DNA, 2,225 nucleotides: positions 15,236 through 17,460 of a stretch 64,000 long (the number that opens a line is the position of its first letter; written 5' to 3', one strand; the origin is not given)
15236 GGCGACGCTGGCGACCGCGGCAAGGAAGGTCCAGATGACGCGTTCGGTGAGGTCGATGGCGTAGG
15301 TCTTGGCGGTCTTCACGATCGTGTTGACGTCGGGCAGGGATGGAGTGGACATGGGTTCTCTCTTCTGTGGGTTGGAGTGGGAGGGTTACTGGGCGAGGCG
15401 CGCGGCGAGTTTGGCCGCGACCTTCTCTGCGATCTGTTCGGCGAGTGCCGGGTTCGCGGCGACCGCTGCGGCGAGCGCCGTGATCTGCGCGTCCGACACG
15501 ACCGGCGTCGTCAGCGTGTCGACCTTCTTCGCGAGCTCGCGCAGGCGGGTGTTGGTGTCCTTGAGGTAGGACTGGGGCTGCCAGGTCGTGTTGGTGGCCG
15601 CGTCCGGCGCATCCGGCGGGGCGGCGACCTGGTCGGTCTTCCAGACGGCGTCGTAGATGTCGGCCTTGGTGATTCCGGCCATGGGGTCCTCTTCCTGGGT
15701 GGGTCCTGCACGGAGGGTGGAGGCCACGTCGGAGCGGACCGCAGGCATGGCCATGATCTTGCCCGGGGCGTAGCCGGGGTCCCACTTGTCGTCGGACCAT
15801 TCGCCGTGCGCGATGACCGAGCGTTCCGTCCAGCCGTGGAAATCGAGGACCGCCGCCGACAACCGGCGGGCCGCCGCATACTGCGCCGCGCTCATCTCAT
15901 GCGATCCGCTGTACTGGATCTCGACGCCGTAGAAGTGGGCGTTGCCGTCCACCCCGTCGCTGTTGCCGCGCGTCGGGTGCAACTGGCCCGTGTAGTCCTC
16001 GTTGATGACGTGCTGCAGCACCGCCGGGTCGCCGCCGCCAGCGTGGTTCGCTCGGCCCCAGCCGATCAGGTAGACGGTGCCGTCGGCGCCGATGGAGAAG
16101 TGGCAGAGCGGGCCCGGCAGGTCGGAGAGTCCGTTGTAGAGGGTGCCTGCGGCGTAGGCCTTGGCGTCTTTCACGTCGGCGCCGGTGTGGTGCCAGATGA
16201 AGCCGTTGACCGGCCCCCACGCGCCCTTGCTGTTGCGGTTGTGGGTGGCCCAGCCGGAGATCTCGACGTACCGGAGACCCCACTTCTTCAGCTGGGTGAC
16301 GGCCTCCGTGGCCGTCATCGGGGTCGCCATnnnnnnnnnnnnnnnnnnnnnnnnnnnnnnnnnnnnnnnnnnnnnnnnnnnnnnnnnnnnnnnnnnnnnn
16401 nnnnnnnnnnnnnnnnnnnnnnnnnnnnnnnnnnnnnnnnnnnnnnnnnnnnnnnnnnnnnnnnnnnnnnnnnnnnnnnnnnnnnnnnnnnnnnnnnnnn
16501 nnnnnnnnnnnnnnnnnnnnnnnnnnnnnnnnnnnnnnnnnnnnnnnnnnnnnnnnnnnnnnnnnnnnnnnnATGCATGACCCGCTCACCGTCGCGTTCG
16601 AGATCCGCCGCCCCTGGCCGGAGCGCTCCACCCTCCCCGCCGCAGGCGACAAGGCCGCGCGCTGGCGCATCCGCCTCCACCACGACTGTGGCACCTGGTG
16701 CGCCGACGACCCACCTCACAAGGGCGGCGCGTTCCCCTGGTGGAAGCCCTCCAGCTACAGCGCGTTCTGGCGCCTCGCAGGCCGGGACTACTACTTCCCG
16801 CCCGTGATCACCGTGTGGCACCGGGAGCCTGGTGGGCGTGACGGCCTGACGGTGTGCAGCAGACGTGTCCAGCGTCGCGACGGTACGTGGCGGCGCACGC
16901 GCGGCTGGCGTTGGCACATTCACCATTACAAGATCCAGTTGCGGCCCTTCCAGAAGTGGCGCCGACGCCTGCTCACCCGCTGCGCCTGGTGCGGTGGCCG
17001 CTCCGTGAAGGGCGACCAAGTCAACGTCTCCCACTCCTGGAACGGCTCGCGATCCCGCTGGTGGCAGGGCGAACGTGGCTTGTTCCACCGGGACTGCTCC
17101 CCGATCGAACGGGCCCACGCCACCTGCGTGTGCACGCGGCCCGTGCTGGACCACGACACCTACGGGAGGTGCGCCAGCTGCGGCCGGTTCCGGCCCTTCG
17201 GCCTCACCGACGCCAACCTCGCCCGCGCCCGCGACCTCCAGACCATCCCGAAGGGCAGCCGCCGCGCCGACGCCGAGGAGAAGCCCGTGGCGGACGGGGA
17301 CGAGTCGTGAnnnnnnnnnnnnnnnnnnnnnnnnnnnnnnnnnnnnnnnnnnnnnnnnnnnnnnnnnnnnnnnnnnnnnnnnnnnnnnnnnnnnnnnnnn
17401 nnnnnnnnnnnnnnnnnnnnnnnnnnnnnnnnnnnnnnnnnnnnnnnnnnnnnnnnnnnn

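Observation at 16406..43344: Conserved AT-rich 11-mer at a fixed 22-24 nt upstream of three late-gene start codons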

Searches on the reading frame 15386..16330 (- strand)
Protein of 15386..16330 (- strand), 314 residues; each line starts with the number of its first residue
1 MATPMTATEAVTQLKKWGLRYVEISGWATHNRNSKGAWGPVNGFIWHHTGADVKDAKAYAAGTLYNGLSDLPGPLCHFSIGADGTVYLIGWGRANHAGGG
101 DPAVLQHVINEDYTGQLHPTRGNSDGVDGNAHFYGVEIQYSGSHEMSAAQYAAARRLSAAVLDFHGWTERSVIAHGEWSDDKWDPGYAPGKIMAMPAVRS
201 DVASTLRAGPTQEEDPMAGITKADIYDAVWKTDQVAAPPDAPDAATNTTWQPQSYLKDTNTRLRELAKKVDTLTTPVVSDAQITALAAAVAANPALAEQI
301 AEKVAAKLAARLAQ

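Call 12: search_protein_families(library=pfam, proteins=[window:15386-16330:-])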
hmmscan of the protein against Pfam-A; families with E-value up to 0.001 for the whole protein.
window:15386-16330:- (314 aa): 1 family
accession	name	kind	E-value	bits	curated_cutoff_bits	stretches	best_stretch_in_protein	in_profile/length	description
PF01510.30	Amidase_2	-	1.9e-18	67.5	26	1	39-186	3-130/131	N-acetylmuramoyl-L-alanine amidase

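Call 38: find_related_loci(query=window:15386-16330:-, collection=viral_contigs, flank=5000)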
Query window:15386-16330:- (314 aa) in viral_contigs; peptide patterns used: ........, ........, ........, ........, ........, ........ (x = any residue, [..] = any of these).
54 stretches matched a pattern; 39 encode a relative of the query (tblastn E <= 1e-3); 39 distinct loci.
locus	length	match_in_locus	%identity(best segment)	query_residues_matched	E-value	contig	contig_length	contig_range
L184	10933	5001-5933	67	1-304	7e-138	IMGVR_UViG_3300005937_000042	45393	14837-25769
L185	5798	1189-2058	69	1-301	1e-132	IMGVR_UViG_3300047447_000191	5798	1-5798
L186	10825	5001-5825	71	1-264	5e-132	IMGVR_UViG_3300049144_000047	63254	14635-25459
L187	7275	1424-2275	71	1-293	4e-130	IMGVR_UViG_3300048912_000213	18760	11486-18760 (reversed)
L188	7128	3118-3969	71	1-293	4e-130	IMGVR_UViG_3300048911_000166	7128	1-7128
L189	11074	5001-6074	59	1-314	1e-125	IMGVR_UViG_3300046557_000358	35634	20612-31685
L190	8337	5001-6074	59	1-314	1e-125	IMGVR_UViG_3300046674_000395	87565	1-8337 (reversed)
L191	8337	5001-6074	59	1-314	1e-125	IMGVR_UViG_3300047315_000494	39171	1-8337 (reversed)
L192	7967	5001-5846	70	1-293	3e-122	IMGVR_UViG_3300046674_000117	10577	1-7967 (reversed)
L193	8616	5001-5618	83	1-206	8e-121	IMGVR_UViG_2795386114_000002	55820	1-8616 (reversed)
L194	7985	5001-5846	62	1-273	3e-115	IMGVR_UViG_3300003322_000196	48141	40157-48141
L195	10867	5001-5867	57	1-277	2e-107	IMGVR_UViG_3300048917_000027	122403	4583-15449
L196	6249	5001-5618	68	1-206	3e-96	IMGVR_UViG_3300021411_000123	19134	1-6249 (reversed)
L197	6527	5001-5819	49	1-266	1e-72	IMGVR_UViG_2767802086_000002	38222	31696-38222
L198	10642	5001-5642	70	1-210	8e-103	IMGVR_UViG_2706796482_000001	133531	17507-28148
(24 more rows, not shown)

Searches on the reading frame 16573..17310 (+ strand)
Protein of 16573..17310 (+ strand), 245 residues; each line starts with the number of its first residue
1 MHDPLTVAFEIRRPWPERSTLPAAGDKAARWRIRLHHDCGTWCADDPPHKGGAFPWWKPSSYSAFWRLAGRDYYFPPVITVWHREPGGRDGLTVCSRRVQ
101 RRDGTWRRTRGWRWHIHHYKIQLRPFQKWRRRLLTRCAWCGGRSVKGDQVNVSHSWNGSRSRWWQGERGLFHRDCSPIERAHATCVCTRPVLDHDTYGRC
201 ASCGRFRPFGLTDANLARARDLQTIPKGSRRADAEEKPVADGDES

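Call 21: search_protein_families(library=pfam, proteins=[window:16573-17310:+], max_evalue=0.01)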
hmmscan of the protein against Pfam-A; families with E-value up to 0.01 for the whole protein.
window:16573-17310:+ (245 aa): 0 families

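Call 33: search_protein_families(library=phrogs, proteins=[window:16573-17310:+], max_evalue=0.01)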
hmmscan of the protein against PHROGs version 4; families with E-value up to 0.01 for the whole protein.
window:16573-17310:+ (245 aa): 0 families
